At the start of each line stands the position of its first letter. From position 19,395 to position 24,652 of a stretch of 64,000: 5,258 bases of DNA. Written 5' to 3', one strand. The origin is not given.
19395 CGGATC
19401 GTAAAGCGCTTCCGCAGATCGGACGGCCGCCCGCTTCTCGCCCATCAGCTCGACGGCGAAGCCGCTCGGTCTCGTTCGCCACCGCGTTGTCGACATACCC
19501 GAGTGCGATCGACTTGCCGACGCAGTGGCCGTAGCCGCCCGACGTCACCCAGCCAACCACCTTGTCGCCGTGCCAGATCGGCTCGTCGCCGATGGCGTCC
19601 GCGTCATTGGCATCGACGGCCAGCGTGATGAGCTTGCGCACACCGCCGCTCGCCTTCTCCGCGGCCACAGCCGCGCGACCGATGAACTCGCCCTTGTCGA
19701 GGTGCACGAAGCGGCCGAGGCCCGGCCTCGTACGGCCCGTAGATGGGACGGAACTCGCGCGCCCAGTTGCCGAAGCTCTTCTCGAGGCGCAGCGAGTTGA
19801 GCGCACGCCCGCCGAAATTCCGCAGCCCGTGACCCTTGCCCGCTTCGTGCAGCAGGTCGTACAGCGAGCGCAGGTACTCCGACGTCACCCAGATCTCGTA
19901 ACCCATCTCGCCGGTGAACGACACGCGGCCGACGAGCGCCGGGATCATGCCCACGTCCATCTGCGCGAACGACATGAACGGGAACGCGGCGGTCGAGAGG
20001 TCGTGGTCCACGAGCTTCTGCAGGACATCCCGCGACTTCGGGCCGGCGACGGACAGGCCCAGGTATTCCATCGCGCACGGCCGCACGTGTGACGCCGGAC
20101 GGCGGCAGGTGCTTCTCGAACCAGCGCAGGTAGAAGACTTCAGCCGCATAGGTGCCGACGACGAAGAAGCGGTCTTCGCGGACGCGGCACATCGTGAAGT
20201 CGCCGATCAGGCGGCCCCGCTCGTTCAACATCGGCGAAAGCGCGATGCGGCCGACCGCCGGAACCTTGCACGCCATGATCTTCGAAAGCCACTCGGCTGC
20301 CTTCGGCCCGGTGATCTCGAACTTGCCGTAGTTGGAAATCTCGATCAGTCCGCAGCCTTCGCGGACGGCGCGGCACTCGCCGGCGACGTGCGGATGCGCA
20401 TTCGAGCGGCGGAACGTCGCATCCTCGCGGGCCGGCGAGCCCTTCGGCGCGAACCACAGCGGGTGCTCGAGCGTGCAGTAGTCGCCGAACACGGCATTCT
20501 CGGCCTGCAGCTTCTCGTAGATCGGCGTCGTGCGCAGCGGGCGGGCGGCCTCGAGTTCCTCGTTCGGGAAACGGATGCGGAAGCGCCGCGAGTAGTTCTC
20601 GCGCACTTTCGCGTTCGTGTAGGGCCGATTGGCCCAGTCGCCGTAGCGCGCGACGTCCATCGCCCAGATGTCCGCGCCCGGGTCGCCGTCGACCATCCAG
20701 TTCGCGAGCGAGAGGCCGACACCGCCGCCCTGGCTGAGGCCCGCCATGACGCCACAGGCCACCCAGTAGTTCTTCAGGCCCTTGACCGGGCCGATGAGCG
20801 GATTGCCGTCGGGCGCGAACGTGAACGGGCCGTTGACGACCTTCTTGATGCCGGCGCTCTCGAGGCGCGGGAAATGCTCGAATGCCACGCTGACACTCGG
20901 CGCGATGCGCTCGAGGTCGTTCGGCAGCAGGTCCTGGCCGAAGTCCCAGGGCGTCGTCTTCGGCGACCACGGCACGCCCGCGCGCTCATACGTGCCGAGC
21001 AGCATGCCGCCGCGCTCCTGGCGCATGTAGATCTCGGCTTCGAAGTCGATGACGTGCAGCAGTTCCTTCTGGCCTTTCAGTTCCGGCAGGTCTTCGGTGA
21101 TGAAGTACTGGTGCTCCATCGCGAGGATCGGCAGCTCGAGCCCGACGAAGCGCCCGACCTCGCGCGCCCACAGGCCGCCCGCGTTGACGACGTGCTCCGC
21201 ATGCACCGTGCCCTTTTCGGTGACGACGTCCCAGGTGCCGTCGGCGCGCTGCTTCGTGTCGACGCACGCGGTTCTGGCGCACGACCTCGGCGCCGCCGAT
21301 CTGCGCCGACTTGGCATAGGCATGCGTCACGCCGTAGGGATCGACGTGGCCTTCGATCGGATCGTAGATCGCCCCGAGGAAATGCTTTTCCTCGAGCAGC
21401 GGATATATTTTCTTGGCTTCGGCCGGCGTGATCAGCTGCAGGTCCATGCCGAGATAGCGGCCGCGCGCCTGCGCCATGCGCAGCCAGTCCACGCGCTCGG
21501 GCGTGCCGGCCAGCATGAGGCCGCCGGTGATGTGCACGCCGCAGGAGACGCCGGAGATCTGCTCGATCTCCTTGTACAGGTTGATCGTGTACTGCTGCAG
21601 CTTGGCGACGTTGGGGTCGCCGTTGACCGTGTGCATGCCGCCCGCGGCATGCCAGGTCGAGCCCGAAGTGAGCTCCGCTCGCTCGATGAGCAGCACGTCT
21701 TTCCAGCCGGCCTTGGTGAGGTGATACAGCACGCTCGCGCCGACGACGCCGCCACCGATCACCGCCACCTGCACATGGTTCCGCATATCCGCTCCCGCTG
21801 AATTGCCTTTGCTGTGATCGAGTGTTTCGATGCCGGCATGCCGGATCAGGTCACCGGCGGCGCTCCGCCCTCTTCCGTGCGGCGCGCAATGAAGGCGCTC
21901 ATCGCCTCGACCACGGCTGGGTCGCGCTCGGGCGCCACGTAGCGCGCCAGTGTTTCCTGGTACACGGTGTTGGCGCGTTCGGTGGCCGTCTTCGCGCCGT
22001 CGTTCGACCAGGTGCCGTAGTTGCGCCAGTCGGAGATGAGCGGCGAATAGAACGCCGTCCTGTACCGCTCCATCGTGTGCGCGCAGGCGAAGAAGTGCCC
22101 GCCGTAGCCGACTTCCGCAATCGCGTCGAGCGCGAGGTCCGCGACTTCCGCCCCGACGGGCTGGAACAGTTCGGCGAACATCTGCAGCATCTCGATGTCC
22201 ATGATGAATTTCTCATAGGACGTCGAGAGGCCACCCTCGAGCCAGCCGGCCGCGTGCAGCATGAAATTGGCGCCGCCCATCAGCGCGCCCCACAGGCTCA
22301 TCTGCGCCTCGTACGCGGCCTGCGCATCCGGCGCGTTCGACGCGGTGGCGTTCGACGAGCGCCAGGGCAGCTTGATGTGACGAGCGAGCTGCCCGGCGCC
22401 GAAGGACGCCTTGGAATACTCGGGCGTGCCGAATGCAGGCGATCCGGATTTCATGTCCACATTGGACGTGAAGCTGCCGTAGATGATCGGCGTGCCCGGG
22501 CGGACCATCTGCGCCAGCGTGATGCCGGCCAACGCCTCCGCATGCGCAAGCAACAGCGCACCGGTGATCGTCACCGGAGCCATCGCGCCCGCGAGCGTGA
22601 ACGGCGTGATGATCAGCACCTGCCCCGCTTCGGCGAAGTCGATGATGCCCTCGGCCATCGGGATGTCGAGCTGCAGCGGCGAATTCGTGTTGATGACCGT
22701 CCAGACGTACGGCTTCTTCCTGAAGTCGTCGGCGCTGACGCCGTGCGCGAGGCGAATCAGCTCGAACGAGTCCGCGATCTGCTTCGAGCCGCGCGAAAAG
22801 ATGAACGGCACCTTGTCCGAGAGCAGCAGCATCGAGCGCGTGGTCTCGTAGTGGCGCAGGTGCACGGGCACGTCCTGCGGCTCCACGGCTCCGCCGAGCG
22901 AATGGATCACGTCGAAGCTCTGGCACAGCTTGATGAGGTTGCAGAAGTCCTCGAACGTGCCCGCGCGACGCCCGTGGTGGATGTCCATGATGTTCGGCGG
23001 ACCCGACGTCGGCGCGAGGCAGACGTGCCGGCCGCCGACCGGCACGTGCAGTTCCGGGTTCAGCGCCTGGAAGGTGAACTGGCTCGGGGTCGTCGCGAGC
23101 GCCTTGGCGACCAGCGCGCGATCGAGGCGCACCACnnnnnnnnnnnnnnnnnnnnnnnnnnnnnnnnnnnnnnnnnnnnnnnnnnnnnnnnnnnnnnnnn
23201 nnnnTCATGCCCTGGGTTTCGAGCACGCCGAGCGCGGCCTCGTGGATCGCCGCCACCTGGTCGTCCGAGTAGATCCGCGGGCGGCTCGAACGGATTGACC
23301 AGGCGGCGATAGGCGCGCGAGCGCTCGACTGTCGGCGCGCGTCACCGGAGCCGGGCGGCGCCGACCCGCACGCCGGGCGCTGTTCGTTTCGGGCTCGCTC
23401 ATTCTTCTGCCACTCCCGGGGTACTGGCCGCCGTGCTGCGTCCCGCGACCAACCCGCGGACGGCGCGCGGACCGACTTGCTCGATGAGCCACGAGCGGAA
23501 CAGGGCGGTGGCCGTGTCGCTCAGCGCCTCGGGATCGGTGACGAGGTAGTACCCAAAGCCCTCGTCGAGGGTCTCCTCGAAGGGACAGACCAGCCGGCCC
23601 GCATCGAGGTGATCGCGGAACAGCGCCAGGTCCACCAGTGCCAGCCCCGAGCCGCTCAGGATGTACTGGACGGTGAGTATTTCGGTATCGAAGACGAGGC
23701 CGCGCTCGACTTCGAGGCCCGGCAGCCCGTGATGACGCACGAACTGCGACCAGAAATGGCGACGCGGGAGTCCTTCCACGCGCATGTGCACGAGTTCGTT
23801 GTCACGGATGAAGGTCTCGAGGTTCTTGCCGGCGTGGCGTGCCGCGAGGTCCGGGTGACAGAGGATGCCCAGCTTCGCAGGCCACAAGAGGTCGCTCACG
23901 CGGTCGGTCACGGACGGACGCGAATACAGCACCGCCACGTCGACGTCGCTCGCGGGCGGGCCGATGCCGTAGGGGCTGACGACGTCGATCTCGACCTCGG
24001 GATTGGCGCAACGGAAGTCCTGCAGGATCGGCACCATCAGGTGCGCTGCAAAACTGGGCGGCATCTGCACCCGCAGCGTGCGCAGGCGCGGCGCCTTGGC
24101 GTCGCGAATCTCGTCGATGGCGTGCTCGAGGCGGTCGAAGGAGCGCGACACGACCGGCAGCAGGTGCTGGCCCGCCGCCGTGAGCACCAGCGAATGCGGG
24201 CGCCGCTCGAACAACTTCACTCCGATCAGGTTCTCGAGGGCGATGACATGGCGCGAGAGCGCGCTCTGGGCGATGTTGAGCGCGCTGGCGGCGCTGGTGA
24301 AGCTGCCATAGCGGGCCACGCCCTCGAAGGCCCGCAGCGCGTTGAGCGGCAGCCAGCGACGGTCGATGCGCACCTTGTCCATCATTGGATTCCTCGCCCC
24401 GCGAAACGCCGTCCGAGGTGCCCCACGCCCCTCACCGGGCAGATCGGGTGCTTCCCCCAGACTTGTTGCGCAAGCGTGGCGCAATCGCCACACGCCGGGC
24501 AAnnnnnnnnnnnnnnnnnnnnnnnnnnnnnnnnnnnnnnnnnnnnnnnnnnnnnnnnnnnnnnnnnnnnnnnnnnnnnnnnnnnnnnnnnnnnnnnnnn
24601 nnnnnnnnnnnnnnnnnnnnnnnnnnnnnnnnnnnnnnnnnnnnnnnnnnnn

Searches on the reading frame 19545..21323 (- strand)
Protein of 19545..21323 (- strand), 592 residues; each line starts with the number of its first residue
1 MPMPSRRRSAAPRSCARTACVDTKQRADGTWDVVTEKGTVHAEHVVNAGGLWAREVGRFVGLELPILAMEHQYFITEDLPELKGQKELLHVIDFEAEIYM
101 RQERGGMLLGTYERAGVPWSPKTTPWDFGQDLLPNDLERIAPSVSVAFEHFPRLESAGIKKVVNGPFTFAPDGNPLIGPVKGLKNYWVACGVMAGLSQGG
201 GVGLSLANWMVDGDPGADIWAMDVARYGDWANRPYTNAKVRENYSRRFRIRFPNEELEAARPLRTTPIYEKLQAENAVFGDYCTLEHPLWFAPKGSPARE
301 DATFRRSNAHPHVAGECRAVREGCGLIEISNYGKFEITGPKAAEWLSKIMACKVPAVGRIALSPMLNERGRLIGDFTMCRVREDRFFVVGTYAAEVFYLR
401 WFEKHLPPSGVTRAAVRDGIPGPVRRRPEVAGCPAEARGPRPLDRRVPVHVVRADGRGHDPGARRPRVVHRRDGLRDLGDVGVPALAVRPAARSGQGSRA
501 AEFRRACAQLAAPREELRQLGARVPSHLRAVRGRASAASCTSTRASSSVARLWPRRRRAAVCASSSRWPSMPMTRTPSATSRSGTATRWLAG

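Call 58: search_protein_families(library=pfam, proteins=[window:19545-21323:-], max_evalue=0.00001)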
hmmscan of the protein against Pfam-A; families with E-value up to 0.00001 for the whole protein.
window:19545-21323:- (592 aa): 3 families
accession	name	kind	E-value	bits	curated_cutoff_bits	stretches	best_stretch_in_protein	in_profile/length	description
PF01571.26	GCV_T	-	3.2e-25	89.3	25.6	1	269-410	2-128/255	Aminomethyltransferase folate-binding domain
PF01266.30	DAO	-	2.1e-24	87.2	27.9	1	17-209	169-353/353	FAD dependent oxidoreductase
PF16350.10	FAO_M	-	2.7e-16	59.9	27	1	212-265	1-55/56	FAD dependent oxidoreductase central domain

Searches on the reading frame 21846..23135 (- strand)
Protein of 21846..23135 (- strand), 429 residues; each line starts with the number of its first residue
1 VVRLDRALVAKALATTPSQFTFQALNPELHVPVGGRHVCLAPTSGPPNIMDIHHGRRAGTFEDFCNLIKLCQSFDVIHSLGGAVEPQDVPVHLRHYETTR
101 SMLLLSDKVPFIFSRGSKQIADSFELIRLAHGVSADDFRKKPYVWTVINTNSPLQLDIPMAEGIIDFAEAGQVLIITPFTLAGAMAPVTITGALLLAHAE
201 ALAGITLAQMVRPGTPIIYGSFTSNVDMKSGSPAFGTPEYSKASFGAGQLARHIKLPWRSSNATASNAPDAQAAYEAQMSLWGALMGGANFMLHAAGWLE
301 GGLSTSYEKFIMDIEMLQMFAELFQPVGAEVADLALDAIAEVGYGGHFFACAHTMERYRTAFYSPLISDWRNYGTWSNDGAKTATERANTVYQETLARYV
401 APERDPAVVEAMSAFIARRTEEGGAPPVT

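Call 81: search_protein_families(library=pfam, proteins=[window:21846-23135:-], max_evalue=0.000001)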
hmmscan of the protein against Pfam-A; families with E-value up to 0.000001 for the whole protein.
window:21846-23135:- (429 aa): 1 family
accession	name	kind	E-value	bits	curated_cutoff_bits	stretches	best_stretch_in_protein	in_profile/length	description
PF06253.16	MTTB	-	4.6e-181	602.6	25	1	1-424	77-500/500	Trimethylamine methyltransferase (MTTB)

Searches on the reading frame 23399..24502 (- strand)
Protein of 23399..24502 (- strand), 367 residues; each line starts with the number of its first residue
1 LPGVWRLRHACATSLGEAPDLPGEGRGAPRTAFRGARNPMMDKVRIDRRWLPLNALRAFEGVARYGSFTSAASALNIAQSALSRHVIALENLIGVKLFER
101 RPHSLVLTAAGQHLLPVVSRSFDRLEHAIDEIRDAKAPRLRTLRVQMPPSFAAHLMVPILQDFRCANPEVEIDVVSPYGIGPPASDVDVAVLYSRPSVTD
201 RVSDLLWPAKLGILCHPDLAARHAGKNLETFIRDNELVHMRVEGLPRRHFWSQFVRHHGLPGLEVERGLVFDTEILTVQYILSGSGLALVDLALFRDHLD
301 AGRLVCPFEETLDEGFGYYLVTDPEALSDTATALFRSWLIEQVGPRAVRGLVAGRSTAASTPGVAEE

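Call 81: search_protein_families(library=pfam, proteins=[window:23399-24502:-], max_evalue=0.000001)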
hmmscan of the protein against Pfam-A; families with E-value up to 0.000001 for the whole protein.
window:23399-24502:- (367 aa): 2 families
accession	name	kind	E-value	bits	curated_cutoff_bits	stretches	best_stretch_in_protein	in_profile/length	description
PF00126.33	HTH_1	-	6.4e-21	74.5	26.6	1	53-112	1-60/60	Bacterial regulatory helix-turn-helix protein, lysR family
PF03466.25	LysR_substrate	-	7.3e-20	71.7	28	1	141-342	6-207/209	LysR substrate binding domain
